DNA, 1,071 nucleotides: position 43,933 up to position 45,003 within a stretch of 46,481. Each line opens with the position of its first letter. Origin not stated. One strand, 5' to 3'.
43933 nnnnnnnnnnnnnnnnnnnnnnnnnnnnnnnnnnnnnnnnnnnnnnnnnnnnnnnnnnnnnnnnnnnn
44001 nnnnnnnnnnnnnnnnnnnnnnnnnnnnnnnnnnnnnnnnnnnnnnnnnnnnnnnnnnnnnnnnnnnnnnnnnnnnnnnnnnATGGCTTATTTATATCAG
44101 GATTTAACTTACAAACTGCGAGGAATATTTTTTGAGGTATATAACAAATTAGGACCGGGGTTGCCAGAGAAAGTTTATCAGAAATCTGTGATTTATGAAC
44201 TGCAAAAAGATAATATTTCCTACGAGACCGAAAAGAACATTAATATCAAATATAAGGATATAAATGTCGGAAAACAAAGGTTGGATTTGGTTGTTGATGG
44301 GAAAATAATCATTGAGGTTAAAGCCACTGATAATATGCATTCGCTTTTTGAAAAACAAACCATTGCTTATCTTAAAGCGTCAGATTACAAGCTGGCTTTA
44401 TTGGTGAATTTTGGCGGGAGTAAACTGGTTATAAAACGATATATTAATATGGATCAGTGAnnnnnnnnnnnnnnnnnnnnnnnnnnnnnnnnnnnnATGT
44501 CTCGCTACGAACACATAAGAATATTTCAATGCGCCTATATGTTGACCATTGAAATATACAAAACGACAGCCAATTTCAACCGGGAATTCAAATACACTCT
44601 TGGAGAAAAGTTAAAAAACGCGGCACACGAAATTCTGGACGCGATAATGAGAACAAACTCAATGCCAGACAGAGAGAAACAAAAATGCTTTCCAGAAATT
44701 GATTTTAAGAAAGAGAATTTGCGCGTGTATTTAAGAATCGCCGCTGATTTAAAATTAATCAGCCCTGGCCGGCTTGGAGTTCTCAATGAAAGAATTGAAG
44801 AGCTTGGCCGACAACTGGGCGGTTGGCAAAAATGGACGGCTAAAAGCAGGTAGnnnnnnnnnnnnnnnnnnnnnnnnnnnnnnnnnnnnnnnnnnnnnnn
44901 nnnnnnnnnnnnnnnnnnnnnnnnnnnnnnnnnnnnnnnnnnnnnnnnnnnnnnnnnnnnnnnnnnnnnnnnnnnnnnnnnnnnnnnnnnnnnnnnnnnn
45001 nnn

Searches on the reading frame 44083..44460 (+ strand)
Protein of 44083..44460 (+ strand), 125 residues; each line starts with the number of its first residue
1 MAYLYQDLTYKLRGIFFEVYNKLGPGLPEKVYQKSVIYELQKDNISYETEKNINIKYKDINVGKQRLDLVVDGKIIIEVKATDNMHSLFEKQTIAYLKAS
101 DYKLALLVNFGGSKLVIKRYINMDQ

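Call 5: search_protein_families(library=pfam, proteins=[window:44083-44460:+], max_evalue=0.01)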
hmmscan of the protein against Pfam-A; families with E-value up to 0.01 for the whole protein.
window:44083-44460:+ (125 aa): 1 family
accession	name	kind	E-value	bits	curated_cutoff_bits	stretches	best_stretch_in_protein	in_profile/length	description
PF13366.12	PDDEXK_3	-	5.6e-35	120.7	22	1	7-119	2-116/117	PD-(D/E)XK nuclease superfamily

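Call 6: search_protein_families(library=ncbifam, proteins=[window:44083-44460:+], max_evalue=0.01)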
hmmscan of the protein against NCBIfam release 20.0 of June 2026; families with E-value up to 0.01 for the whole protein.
window:44083-44460:+ (125 aa): 1 family
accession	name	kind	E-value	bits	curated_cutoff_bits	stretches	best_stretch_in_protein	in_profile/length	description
TIGR04256.1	GxxExxY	subfamily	6.4e-37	126.5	35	1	7-121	1-116/116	GxxExxY protein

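Call 14: search_solved_structures(query=window:44083-44460:+, max_evalue=1)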
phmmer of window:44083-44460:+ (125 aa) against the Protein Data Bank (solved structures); distinct sequences matched with E-value up to 1: 1.
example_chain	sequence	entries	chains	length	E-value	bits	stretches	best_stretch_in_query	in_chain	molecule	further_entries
8up5_P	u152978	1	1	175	0.011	19.5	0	24-85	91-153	KEOPS complex subunit Pcc1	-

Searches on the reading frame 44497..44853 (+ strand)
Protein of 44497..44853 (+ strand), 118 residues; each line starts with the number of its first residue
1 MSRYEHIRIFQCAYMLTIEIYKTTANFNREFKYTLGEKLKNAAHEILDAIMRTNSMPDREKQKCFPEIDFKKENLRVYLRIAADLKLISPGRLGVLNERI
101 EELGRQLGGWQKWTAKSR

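Call 5: search_protein_families(library=pfam, proteins=[window:44497-44853:+], max_evalue=0.01)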
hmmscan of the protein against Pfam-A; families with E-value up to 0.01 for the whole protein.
window:44497-44853:+ (118 aa): 2 families
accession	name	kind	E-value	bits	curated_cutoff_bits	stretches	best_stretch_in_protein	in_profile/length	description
PF22296.2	bAvd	-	1.4e-17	64.6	40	1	16-112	10-105/107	bAvd-like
PF05635.17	23S_rRNA_IVP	-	2.2e-08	34.7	33.8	1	6-108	2-105/106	23S rRNA-intervening sequence protein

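Call 6: search_protein_families(library=ncbifam, proteins=[window:44497-44853:+], max_evalue=0.01)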
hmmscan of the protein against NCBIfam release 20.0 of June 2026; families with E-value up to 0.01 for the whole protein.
window:44497-44853:+ (118 aa): 3 families
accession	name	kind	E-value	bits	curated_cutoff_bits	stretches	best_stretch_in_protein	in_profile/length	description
NF033474.1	DivGenRetAVD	equivalog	8.8e-19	67.8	80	1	9-112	3-104/104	diversity-generating retroelement protein Avd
NF008911.0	PRK12275.1-2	subfamily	1.4e-05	25.6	137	1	2-107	2-108/118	hypothetical protein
TIGR02436.1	TIGR02436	subfamily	0.00022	21.4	24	1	10-112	2-106/109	four helix bundle protein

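Call 12: search_solved_structures(query=window:44497-44853:+, max_evalue=1)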
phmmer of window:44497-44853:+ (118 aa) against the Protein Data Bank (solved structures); distinct sequences matched with E-value up to 1: 0.
